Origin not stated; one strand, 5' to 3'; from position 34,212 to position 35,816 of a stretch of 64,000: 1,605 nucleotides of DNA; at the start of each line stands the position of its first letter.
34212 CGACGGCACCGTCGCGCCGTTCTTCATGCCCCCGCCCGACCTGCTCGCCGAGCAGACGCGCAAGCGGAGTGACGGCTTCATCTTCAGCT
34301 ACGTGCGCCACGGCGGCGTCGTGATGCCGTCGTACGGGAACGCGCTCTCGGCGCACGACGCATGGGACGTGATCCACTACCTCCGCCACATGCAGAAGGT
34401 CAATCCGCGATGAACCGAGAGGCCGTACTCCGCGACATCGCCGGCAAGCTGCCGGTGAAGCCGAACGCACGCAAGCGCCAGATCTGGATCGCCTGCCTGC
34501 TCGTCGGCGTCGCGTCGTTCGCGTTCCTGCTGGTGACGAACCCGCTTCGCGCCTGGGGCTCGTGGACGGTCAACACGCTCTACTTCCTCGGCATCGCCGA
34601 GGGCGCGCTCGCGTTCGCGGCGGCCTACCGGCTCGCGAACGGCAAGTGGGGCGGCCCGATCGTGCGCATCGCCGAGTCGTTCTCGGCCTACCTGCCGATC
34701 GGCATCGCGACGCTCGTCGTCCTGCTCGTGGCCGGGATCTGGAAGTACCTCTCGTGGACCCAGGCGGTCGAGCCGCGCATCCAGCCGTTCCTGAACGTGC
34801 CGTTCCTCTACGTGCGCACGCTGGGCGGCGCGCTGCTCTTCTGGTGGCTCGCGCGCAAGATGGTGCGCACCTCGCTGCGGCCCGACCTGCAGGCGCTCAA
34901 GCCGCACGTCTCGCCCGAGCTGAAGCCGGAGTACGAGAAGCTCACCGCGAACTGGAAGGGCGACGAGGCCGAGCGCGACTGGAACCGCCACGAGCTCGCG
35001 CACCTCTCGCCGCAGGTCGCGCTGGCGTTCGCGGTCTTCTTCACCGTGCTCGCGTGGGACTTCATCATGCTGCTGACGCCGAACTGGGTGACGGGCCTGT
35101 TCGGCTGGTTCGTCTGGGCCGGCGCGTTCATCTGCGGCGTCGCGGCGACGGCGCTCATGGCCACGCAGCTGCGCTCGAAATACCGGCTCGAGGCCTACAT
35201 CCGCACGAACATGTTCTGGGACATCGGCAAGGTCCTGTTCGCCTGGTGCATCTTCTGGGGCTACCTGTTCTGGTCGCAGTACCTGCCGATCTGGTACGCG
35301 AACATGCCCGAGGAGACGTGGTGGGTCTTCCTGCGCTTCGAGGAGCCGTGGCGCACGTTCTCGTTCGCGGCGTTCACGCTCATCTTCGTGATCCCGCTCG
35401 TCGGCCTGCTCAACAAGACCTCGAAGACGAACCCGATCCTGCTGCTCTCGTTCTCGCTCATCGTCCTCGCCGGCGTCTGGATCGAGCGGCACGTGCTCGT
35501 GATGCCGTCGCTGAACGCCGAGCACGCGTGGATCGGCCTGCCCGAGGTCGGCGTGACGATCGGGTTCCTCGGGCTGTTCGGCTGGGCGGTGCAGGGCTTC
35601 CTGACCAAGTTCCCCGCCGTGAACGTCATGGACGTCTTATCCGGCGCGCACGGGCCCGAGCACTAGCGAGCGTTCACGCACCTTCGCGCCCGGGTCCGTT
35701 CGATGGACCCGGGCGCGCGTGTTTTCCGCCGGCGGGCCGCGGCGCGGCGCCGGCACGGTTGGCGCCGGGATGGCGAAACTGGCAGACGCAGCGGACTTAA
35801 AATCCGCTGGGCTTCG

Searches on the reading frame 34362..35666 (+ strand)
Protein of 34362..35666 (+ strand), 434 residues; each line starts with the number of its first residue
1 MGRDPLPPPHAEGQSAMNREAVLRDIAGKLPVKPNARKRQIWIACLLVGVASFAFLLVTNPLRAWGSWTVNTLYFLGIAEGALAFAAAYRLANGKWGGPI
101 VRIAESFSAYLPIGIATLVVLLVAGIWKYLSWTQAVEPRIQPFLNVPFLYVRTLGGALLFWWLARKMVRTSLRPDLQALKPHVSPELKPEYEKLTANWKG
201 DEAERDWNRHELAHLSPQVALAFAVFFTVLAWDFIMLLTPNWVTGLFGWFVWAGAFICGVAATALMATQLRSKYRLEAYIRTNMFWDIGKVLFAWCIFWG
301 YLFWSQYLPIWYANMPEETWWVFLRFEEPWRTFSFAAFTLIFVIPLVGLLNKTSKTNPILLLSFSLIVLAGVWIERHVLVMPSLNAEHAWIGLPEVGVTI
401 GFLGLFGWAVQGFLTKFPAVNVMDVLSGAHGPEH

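Call 8: search_protein_families(library=pfam, proteins=[window:34362-35666:+], max_evalue=0.01)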
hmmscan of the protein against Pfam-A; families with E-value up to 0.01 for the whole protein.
window:34362-35666:+ (434 aa): 0 families

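Call 12: find_encoding_contigs(protein=window:34362-35666:+, flank=10000, max_places=10)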
Protein window:34362-35666:+ (434 aa): no gene with exactly this product is on record in the collection.

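Call 13: find_related_loci(query=window:34362-35666:+, collection=genome_contigs, flank=10000)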
Query window:34362-35666:+ (434 aa) in genome_contigs; peptide patterns used: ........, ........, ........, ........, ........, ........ (x = any residue, [..] = any of these).
40 stretches matched a pattern; 25 encode a relative of the query (tblastn E <= 1e-3); 25 distinct loci.
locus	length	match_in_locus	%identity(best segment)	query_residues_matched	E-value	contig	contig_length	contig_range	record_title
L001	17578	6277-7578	73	1-434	0e+0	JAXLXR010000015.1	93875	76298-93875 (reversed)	MAG: Candidatus Eisenbacteria bacterium isolate STL-EIS2 C1.162.fa-15, whole genome shotgun sequence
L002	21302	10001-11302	73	1-434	0e+0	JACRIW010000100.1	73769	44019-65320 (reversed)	MAG: Candidatus Eisenbacteria bacterium isolate NC_groundwater_1813_Pr3_B-0.1um_71_17 SR-2_scaffold_141_3410155, whole g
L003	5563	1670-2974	72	1-434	0e+0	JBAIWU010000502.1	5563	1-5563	MAG: Candidatus Eisenbacteria bacterium isolate bin_129 c_000000095022, whole genome shotgun sequence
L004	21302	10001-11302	73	1-434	0e+0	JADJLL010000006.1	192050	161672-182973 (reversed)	MAG: Candidatus Eisenbacteria bacterium isolate EsbW_18-Q3-R4-48_BAT3C.113 tig00010058-10-1919270, whole genome shotgun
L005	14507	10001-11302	70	1-434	0e+0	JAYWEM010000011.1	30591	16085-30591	MAG: bacterium isolate GL97_UP_metabinner_3 GL97_UP_metabinner_3_10, whole genome shotgun sequence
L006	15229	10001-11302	70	1-434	0e+0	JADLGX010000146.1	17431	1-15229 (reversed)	MAG: Candidatus Eisenbacteria bacterium isolate SJ457 c_000000264560, whole genome shotgun sequence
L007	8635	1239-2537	70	1-431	0e+0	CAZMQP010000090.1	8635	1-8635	MAG TPA_asm: uncultured bacterium isolate SRP287453_co1_282 genome assembly, contig: NODE_15762_length_8635_cov_5.878788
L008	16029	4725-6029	67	1-434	0e+0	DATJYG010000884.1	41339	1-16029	MAG TPA_asm: Polyangiaceae bacterium isolate SMAG_U15146 k141_3993993, whole genome shotgun sequence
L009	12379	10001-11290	69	5-434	0e+0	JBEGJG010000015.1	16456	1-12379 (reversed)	MAG: Candidatus Eisenbacteria bacterium isolate NASQAN2015_150_F_bin.10 scaffold_36, whole genome shotgun sequence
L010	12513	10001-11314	67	1-423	0e+0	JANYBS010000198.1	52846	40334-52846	MAG: Candidatus Eisenbacteria bacterium isolate GL140_6_metabat_35 GL140_6_k141_1958081, whole genome shotgun sequence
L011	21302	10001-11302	70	1-434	0e+0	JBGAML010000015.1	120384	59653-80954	MAG: Candidatus Eisenbacteria bacterium isolate MAG_AAO_H125.51 AAOH125-51_opera_contig_647, whole genome shotgun sequen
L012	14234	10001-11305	63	4-430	0e+0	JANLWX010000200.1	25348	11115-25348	MAG: Candidatus Eisenbacteria bacterium isolate OTE_20_metabat_201 OTE_20_k141_3237482, whole genome shotgun sequence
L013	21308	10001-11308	61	1-434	0e+0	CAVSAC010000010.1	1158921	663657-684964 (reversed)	MAG: Candidatus Eisenbacteria bacterium isolate MFD05942.bin.1.32 genome assembly, contig: contig_13502, whole genome sh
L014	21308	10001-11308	64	5-434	0e+0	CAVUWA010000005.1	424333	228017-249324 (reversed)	MAG: Candidatus Eisenbacteria bacterium isolate MFD05684.bin.1.290 genome assembly, contig: contig_48734, whole genome s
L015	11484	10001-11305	63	4-434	0e+0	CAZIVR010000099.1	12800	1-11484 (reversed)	MAG TPA_asm: uncultured bacterium isolate SRP287453_co1_107 genome assembly, contig: NODE_9212_length_12800_cov_25.22557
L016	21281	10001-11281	64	1-426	0e+0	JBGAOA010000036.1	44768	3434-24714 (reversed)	MAG: Candidatus Eisenbacteria bacterium isolate MAG_AAO_H10.72 AAOH10-72_opera_contig_3221, whole genome shotgun sequenc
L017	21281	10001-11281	63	8-434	5e-177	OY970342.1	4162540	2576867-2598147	MAG: Candidatus Eisenbacteria bacterium isolate MFD02242.bin.c.1 genome assembly, chromosome: 1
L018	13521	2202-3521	60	4-434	5e-175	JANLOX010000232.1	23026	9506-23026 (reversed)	MAG: Candidatus Eisenbacteria bacterium isolate OTE_38_metabat_510 OTE_38_k141_2915738, whole genome shotgun sequence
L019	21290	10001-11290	62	1-429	8e-174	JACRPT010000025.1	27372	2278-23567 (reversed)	MAG: Candidatus Eisenbacteria bacterium isolate NC_groundwater_1994_Pr3_S-0.65um_72_3 SR2-18-Sp65_coassembly_scaffold_41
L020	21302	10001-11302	63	1-434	0e+0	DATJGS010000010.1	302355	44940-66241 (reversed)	MAG TPA_asm: Candidatus Saccharimonadaceae bacterium isolate SMAG_U15492 k141_1992235, whole genome shotgun sequence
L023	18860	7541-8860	60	4-434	1e-173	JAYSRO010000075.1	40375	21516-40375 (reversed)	MAG: Candidatus Eisenbacteria bacterium isolate GFS_11975 GFS_11975_74, whole genome shotgun sequence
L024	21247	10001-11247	68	13-424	3e-117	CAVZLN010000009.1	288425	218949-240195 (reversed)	MAG: Candidatus Eisenbacteria bacterium isolate MFD05942.bin.1.102 genome assembly, contig: contig_8687, whole genome sh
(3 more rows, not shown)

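Call 22: search_protein_families(library=pfam, proteins=[L013:11963-12823:+, L013:13039-13686:-, L013:13919-14578:+, L013:14575-15561:-, L013:12830-14416:-, L014:12880-14973:-, L014:14777-17953:-, L014:18645-19136:-, L014:11339-12712:+, L013:15890-16234:+], max_evalue=0.01)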
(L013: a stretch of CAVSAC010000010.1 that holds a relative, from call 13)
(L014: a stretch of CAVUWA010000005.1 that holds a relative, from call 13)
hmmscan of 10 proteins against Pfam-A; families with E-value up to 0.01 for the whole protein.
L013:11963-12823:+ (286 aa): 0 families

L013:13039-13686:- (215 aa): 2 families
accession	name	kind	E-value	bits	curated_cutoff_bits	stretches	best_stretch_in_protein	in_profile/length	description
PF13701.12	DDE_Tnp_1_4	-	1.3e-49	169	34.7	1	25-202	247-422/435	Transposase DDE domain group 1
PF01609.27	DDE_Tnp_1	-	2.3e-06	28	23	1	77-150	139-200/200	Transposase DDE domain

L013:13919-14578:+ (219 aa): 0 families

L013:14575-15561:- (328 aa): 12 families
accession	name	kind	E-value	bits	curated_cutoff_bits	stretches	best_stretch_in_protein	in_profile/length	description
PF01436.27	NHL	-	2.3e-50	166.6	20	6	46-73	1-28/28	NHL repeat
PF17170.10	DUF5128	-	1.5e-16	61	22.9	2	246-308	54-117/321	6-bladed beta-propeller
PF08450.18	SGL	-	2.6e-13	50.6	26.3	1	155-224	149-220/246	SMP-30/Gluconolactonase/LRE-like region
PF25021.1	TEN_NHL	-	3.1e-13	49.9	27.1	0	139-178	140-177/357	Teneurin NHL domain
PF06739.17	SBBP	-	2.7e-12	46.9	20.5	0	142-162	14-34/38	Beta-propeller repeat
PF24684.1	Vgb_lyase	-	1e-08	34.8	50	2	48-255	98-285/290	Virginiamycin B lyase family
PF06977.17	SdiA-regulated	-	3.9e-08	33.2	21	0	280-298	221-239/249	SdiA-regulated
PF13449.12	Phytase-like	-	6.1e-08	33.3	27.6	0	239-276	72-109/284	Esterase-like activity of phytase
PF02393.21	US22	-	1.6e-07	31.9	35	0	36-70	67-102/124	US22 like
PF22701.2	Mala_s_1-like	-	6.7e-06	26.4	27.5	0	141-216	88-158/195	Mal s 1 allergenic protein-like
PF09189.15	DUF1952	-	0.0046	17.2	22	0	219-238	11-30/73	Domain of unknown function (DUF1952)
PF20067.5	SSL_N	-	0.005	17.1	18.9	0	95-109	22-36/46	Strictosidine synthase-like, N-terminal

L013:12830-14416:- (528 aa): 1 family
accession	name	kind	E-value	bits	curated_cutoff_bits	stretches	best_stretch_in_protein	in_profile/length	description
PF13701.12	DDE_Tnp_1_4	-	1.1e-35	123.2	34.7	2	13-108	2-94/435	Transposase DDE domain group 1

L014:12880-14973:- (697 aa): 8 families
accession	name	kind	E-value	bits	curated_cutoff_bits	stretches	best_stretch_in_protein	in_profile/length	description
PF01436.27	NHL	-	1.3e-44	148.5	20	5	427-454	1-28/28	NHL repeat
PF17170.10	DUF5128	-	5.7e-13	49.2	22.9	1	615-681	52-119/321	6-bladed beta-propeller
PF25021.1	TEN_NHL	-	4.3e-12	46.1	27.1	1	471-513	138-178/357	Teneurin NHL domain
PF08450.18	SGL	-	7.6e-10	39.2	26.3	0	428-464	184-220/246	SMP-30/Gluconolactonase/LRE-like region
PF06739.17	SBBP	-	5.9e-06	26.6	20.5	0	607-622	14-29/38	Beta-propeller repeat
PF24684.1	Vgb_lyase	-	7.9e-06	25.3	50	1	567-680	13-124/290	Virginiamycin B lyase family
PF22701.2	Mala_s_1-like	-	1.8e-05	25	27.5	0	436-521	96-176/195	Mal s 1 allergenic protein-like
PF02393.21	US22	-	0.00057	20.4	35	0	520-541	76-100/124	US22 like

L014:14777-17953:- (1058 aa): 4 families
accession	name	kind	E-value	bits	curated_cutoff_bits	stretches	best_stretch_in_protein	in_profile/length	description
PF18998.6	Flg_new_2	-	1.5e-13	50.9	23.6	1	789-858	1-71/73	Divergent InlB B-repeat domain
PF03160.20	Calx-beta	-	3.5e-06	27.5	27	1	622-710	25-116/119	Calx-beta domain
PF10342.15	Kre9_KNH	-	0.0019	19.4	24.6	1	868-944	1-79/94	Kre9/KNH-like N-terminal Ig-like domain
PF17957.7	Big_7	-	0.0061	17.6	24.1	1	862-927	1-59/70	Bacterial Ig domain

L014:18645-19136:- (163 aa): 0 families

L014:11339-12712:+ (457 aa): 2 families
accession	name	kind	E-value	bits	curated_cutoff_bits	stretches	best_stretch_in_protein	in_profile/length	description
PF00871.23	Acetate_kinase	-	7.4e-144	479.7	22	1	47-445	2-392/392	Acetokinase family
PF00480.26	ROK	-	0.00026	21.1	22.9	1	333-399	193-261/294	ROK family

L013:15890-16234:+ (114 aa): 2 families
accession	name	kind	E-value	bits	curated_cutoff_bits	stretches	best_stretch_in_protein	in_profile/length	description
PF08448.16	PAS_4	-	1e-07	32.6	23.1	1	8-63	2-56/110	PAS fold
PF24820.1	Diguanyl_cycl_sensor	-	0.00032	21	28.1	1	7-67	2-61/109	Diguanylate cyclase-like sensor domain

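Call 24: search_protein_families(library=ncbifam, proteins=[L013:14575-15561:-, L014:14777-17953:-], max_evalue=0.05)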
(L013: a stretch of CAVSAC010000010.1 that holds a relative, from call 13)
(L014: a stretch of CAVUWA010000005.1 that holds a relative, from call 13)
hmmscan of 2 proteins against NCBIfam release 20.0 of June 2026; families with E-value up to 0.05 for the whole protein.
L013:14575-15561:- (328 aa): 8 families
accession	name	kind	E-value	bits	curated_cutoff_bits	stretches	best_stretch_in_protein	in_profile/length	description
NF035926.1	scyF_NHL_VPEP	equivalog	9.4e-63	212.6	350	3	190-308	154-273/376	scytonemin biosynthesis PEP-CTERM protein ScyF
NF033206.1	ScyE_fam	subfamily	6.8e-13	48.8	80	1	46-112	252-320/333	ScyD/ScyE family protein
NF047494.1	Lepto_SBBP_lipo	equivalog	1.4e-06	27.3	400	0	194-265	372-456/466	SBBP repeat beta-propeller lipoprotein, LipL53 family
NF047780.1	LIC12708_fam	subfamily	2.3e-05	23.5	150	0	67-110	155-198/391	LIC_12708 family protein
NF000096.1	stregra_B_VgbB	exception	0.0008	18.7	600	0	150-307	66-208/295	streptogramin B lyase Vgb(B)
NF000022.1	stregra_B_VgbA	exception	0.0012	18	600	1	149-307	65-208/299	streptogramin B lyase Vgb(A)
NF002850.0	PRK03114.1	equivalog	0.0048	16.5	199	0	216-241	75-100/169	DUF84 family protein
TIGR03682.1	arCOG04112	equivalog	0.024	13.9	202.8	0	42-75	161-193/308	diphthamide biosynthesis enzyme Dph2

L014:14777-17953:- (1058 aa): 1 family
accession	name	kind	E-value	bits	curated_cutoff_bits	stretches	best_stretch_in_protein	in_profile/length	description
TIGR04183.1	Por_Secre_tail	domain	4.3e-05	23.4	23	1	977-1054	1-69/72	T9SS type A sorting domain-containing protein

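Call 36: search_protein_families(library=pfam, proteins=[L008:6229-7404:-, L018:3804-5018:-, L023:9112-10326:-, L016:11488-12669:+, L001:8198-8977:-, L004:11950-12675:-, L019:11524-13092:-, L017:11491-12189:+, L024:11447-12091:-, L011:12219-13589:-], max_evalue=0.001)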
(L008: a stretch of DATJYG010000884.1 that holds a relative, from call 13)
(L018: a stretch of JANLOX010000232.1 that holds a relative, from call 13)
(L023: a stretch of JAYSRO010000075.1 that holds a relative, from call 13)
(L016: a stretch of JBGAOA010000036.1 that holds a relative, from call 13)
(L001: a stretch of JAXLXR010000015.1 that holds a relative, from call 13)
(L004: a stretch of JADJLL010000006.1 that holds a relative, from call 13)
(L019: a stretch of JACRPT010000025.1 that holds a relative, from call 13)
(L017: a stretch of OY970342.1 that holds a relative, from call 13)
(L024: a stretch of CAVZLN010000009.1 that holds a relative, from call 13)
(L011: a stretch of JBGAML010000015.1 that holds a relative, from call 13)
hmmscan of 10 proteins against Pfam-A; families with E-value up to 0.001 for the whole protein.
L008:6229-7404:- (391 aa): 2 families
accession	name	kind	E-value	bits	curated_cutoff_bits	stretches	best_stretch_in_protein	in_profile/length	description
PF00589.27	Phage_integrase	-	9.4e-17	61.7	27.1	1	182-345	2-166/172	Phage integrase family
PF24624.1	Int_N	-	6.6e-05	24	27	1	92-165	15-88/100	Phage integrase, N-terminal domain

L018:3804-5018:- (404 aa): 2 families
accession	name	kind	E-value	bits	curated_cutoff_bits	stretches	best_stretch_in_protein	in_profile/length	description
PF00185.30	OTCace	-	2.3e-52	177.6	29.4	1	232-381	2-155/157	Aspartate/ornithine carbamoyltransferase, Asp/Orn binding domain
PF02729.26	OTCace_N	-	2.5e-39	135.1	29.9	1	86-224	2-147/148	Aspartate/ornithine carbamoyltransferase, carbamoyl-P binding domain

L023:9112-10326:- (404 aa): 2 families
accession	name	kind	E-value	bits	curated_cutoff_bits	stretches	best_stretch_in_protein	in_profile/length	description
PF00185.30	OTCace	-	1.4e-51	175.1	29.4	1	232-381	2-155/157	Aspartate/ornithine carbamoyltransferase, Asp/Orn binding domain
PF02729.26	OTCace_N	-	1e-38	133.2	29.9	1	86-224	2-147/148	Aspartate/ornithine carbamoyltransferase, carbamoyl-P binding domain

L016:11488-12669:+ (394 aa): 0 families

L001:8198-8977:- (259 aa): 1 family
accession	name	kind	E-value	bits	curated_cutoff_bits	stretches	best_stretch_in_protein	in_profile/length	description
PF02915.23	Rubrerythrin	-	2.4e-16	60.8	22.8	2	58-118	3-62/137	Rubrerythrin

L004:11950-12675:- (241 aa): 2 families
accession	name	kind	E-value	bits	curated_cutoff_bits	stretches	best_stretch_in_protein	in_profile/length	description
PF02915.23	Rubrerythrin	-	6.1e-14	53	22.8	2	35-90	3-57/137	Rubrerythrin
PF00210.30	Ferritin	-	2.3e-05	24.8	24.5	1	38-164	7-139/142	Ferritin-like domain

L019:11524-13092:- (522 aa): 6 families
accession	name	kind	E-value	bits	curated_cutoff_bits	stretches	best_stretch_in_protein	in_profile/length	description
PF05199.19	GMC_oxred_C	-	3.4e-23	83.2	24.6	1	397-510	7-139/139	GMC oxidoreductase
PF01266.30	DAO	-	1.9e-10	41.3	27.9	1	5-38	2-35/353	FAD dependent oxidoreductase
PF00732.25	GMC_oxred_N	-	3.3e-09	37.3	23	1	195-305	110-216/218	GMC oxidoreductase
PF13450.12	NAD_binding_8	-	4.8e-08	33.6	21.9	1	7-36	1-30/68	NAD(P)-binding Rossmann-like domain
PF00890.30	FAD_binding_2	-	3.5e-06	26.9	20.4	1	5-36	2-33/414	FAD binding domain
PF07992.20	Pyr_redox_2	-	5.5e-06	26.4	26.1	1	4-39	2-37/291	Pyridine nucleotide-disulphide oxidoreductase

L017:11491-12189:+ (233 aa): 2 families
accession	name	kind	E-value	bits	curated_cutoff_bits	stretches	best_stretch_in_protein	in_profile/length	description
PF02633.19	Creatininase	-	1e-40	140.1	31.3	1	5-161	2-167/238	Creatinine amidohydrolase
PF01713.27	Smr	-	0.00069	20.2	25.7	0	79-133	6-58/77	Smr domain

L024:11447-12091:- (214 aa): 0 families

L011:12219-13589:- (456 aa): 3 families
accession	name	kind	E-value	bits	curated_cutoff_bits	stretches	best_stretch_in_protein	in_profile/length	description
PF04616.20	Glyco_hydro_43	-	2.6e-12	47.1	32.2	1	93-279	39-212/288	Glycosyl hydrolases family 43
PF00251.26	Glyco_hydro_32N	-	4.4e-12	46.6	22.1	1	62-209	15-148/307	Glycosyl hydrolases family 32 N-terminal domain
PF13860.13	FlgD_ig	-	1.4e-07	31.8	27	1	382-437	13-69/79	FlgD Ig-like domain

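Call 41: search_protein_families(library=pfam, proteins=[L008:7526-8257:-, L008:8130-9632:+, L008:9691-10074:+, L008:10237-11184:+, L008:11602-12807:+, L008:13384-13749:+, L008:13855-14550:-, L008:14550-14954:-, L008:15063-15902:-], max_evalue=0.1)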
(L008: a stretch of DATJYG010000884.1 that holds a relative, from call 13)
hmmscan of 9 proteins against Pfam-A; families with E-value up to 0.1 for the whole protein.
L008:7526-8257:- (243 aa): 0 families

L008:8130-9632:+ (501 aa): 10 families
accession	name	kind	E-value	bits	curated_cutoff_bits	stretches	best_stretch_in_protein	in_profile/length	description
PF08706.16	D5_N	-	9.5e-31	107.5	22.4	1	66-209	9-144/145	D5 N terminal like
PF19263.5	DUF5906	-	2.3e-07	31.9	27.6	1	238-354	1-114/114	Family of unknown function (DUF5906)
PF13555.12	AAA_29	-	2e-06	27.9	27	1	230-261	19-50/61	P-loop containing region of AAA domain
PF13476.12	AAA_23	-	0.00036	21.7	27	1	234-261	20-47/201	AAA domain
PF13191.12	AAA_16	-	0.0094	16.9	32.6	1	220-257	10-49/167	AAA ATPase domain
PF02463.25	SMC_N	-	0.034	14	40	1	232-279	23-66/220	RecF/RecN/SMC N terminal domain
PF00005.33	ABC_tran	-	0.036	15.1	25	1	226-261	4-39/137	ABC transporter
PF10128.15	OpcA_G6PD_assem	-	0.067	13.7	27.9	0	78-110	72-104/118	Glucose-6-phosphate dehydrogenase subunit N-terminal domain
PF01637.24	ATPase_2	-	0.078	13.2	33.2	0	233-278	20-65/225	ATPase domain predominantly from Archaea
PF02367.23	TsaE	-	0.085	13.3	26.6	0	220-284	8-76/128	Threonylcarbamoyl adenosine biosynthesis protein TsaE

L008:9691-10074:+ (128 aa): 0 families

L008:10237-11184:+ (316 aa): 8 families
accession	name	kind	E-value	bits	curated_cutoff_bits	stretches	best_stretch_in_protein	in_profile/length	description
PF01436.27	NHL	-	3e-29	100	20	3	45-73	1-28/28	NHL repeat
PF25021.1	TEN_NHL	-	4.6e-07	29.6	27.1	1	266-292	138-164/357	Teneurin NHL domain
PF17170.10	DUF5128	-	3.6e-06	26.8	22.9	1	58-128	54-126/321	6-bladed beta-propeller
PF20067.5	SSL_N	-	3.7e-06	27.1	18.9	1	94-113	21-40/46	Strictosidine synthase-like, N-terminal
PF08450.18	SGL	-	2.2e-05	24.7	26.3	1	50-133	138-223/246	SMP-30/Gluconolactonase/LRE-like region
PF13449.12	Phytase-like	-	0.0015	18.9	27.6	0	96-131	70-105/284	Esterase-like activity of phytase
PF06739.17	SBBP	-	0.012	16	20.5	0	50-63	17-29/38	Beta-propeller repeat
PF22701.2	Mala_s_1-like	-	0.091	13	27.5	0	51-125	93-161/195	Mal s 1 allergenic protein-like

L008:11602-12807:+ (402 aa): 1 family
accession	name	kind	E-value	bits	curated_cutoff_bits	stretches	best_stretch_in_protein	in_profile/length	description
PF21098.3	PH-GRAM_MTMR6-like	-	0.033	14.7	23.5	1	189-220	16-47/92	MTMR6-9, GRAM domain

L008:13384-13749:+ (122 aa): 0 families

L008:13855-14550:- (231 aa): 1 family
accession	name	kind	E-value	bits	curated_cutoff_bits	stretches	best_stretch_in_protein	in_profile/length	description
PF04290.18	DctQ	-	0.068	13.5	28.3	0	24-80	53-107/132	Tripartite ATP-independent periplasmic transporters, DctQ component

L008:14550-14954:- (134 aa): 1 family
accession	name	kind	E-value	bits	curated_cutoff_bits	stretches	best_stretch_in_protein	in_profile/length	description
PF09964.14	DUF2198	-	0.019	15.5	25.7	1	94-131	28-65/72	Uncharacterized protein conserved in bacteria (DUF2198)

L008:15063-15902:- (279 aa): 1 family
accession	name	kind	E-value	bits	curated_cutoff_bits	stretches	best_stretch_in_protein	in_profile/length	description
PF18928.5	DUF5677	-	5.9e-06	26.9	27.1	1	61-214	10-164/166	Family of unknown function (DUF5677)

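Call 43: find_related_loci(query=window:34362-35666:+, collection=metagenome_contigs, flank=10000)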
Query window:34362-35666:+ (434 aa) in metagenome_contigs; peptide patterns used: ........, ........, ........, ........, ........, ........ (x = any residue, [..] = any of these).
72 stretches matched a pattern; 44 encode a relative of the query (tblastn E <= 1e-3); 44 distinct loci.
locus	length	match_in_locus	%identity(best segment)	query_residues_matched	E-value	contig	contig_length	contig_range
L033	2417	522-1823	80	1-434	0e+0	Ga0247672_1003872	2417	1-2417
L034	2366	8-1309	74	1-434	0e+0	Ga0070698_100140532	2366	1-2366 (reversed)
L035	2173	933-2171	75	1-413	0e+0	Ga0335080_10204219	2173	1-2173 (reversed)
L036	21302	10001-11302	72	1-434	0e+0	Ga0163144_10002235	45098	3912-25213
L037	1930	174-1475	70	1-434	0e+0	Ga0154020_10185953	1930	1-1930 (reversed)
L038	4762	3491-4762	72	1-424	0e+0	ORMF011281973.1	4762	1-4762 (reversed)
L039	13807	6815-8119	67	1-434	0e+0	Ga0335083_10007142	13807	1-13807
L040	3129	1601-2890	69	5-434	0e+0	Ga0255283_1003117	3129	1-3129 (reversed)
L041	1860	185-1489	64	6-430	0e+0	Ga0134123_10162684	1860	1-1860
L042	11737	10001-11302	63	1-434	0e+0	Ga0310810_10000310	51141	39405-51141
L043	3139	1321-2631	67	1-431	0e+0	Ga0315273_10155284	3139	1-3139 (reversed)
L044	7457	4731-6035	63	4-434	0e+0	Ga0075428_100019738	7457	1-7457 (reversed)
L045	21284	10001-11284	64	6-431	0e+0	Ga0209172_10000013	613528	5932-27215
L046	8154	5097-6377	64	1-427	0e+0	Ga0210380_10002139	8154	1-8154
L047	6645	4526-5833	63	4-431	0e+0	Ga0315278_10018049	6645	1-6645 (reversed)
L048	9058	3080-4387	63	4-431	0e+0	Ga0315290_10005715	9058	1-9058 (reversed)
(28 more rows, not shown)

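Call 55: find_homologous_proteins(query=L008:6229-7404:-, max_evalue=1e-20)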
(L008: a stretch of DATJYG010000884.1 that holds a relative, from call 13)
Query L008:6229-7404:- (391 aa): 557 proteins with E <= 1e-20 among 8000 candidates; the best 120 are listed.
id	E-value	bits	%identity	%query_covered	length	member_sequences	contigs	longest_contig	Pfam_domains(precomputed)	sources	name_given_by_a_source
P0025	1.5e-251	852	100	98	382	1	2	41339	PF00589.28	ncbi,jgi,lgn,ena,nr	ncbi:MAG TPA: site-specific integrase [Polyangiaceae bacterium]|nr:site-specific integrase [Polyangi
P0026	7.7e-210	715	85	98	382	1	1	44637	PF00589.28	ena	-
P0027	2.0e-176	605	73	96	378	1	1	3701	PF00589.28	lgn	-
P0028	2.6e-160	552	67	98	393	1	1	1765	PF00589.28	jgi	jgi:integrase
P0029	4.6e-141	489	69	83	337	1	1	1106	PF00589.28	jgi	jgi:integrase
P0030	2.8e-105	371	49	94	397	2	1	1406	PF00589.28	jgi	-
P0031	6.5e-105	370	50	93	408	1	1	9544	PF00589.28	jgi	jgi:integrase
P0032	2.4e-102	361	50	87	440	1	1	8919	PF00589.28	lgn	-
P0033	6.4e-102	360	52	86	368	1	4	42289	PF00589.28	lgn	-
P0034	2.0e-101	358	48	91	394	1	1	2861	PF00589.28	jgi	-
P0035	8.5e-101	356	47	95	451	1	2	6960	PF00589.28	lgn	-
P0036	5.7e-100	353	49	92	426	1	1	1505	PF00589.28,PF24624.2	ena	-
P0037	6.3e-100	353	48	93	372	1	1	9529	PF00589.28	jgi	jgi:integrase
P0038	7.9e-100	353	49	88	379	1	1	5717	PF00589.28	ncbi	-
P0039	1.1e-99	352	49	83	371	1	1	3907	PF00589.28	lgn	-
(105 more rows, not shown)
